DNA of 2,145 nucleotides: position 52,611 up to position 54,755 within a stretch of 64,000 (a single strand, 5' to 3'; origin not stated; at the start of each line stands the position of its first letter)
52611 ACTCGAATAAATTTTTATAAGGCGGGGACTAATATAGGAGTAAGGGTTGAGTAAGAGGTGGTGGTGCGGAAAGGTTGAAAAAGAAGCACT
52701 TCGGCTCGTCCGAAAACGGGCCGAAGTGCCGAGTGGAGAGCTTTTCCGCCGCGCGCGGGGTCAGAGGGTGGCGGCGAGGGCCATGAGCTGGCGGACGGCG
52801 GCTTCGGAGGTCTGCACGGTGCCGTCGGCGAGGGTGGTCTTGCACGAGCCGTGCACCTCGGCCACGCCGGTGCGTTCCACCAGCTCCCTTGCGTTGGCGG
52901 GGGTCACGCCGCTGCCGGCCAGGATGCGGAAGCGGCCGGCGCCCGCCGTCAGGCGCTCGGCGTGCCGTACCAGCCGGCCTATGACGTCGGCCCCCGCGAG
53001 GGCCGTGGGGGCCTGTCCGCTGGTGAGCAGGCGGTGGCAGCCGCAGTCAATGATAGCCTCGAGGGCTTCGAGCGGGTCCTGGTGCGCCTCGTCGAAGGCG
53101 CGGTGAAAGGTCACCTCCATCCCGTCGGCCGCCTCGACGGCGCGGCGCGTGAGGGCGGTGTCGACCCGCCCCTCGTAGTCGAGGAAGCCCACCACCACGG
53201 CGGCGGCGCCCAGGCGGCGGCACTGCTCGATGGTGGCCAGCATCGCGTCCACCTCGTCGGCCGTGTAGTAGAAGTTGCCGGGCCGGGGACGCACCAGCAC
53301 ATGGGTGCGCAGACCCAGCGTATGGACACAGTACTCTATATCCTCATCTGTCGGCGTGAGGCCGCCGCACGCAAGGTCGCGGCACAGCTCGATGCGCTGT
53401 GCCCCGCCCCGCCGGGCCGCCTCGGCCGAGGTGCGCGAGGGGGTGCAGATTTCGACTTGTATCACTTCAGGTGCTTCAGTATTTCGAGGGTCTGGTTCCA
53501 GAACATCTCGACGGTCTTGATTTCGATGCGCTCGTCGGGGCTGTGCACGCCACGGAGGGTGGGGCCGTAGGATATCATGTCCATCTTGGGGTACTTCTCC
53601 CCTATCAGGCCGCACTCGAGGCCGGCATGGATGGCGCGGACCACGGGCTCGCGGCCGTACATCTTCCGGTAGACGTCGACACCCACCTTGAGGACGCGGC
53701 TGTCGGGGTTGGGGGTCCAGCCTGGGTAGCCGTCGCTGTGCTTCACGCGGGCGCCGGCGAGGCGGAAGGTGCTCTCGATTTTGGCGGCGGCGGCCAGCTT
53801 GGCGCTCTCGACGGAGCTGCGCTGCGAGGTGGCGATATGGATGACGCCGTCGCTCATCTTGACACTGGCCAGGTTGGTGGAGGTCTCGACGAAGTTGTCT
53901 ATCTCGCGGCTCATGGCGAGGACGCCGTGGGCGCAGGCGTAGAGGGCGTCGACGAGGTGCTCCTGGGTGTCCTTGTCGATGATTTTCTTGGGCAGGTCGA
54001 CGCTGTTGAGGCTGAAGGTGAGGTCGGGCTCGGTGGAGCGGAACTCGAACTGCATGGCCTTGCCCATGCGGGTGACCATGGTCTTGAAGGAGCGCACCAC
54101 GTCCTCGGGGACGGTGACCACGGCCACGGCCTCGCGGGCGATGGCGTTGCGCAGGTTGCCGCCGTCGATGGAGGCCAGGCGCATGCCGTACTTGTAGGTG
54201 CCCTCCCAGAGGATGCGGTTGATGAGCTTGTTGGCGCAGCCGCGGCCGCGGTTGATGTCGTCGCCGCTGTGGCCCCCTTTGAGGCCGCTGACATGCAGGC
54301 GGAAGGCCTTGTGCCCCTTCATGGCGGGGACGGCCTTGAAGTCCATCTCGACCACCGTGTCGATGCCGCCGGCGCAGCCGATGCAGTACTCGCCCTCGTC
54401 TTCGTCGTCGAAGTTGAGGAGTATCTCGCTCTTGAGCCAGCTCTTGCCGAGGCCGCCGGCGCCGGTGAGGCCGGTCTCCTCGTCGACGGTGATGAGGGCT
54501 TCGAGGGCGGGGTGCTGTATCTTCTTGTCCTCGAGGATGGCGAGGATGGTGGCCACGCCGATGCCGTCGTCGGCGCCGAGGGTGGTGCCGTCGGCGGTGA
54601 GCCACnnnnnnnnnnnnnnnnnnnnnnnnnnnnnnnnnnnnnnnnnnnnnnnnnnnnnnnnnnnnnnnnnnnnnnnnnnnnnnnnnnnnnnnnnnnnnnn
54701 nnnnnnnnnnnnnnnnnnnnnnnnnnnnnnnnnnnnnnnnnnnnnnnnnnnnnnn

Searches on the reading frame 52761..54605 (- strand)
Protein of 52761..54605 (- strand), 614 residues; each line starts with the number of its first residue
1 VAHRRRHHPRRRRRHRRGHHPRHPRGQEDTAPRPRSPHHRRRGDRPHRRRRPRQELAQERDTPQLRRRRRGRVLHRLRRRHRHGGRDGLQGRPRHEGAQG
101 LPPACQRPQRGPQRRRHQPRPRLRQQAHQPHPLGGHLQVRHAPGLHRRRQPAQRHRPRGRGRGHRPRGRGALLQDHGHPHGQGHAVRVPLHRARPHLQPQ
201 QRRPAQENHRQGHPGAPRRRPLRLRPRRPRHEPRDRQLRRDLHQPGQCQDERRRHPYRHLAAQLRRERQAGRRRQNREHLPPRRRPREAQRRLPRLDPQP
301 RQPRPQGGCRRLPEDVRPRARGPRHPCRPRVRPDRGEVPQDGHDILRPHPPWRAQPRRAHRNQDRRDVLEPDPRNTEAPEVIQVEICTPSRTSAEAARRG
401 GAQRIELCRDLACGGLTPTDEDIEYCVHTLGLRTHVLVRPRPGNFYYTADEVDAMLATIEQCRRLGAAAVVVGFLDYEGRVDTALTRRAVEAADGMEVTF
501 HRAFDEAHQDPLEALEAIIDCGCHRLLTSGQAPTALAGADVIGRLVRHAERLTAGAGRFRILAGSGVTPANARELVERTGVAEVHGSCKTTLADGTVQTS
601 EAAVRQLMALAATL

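Call 17: search_protein_families(library=pfam, proteins=[window:52761-54605:-], max_evalue=0.01)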
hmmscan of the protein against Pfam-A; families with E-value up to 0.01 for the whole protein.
window:52761-54605:- (614 aa): 1 family
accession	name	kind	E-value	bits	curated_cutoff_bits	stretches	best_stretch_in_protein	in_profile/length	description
PF03932.20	CutC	-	4.1e-56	190.1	23.3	1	382-589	1-201/202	CutC family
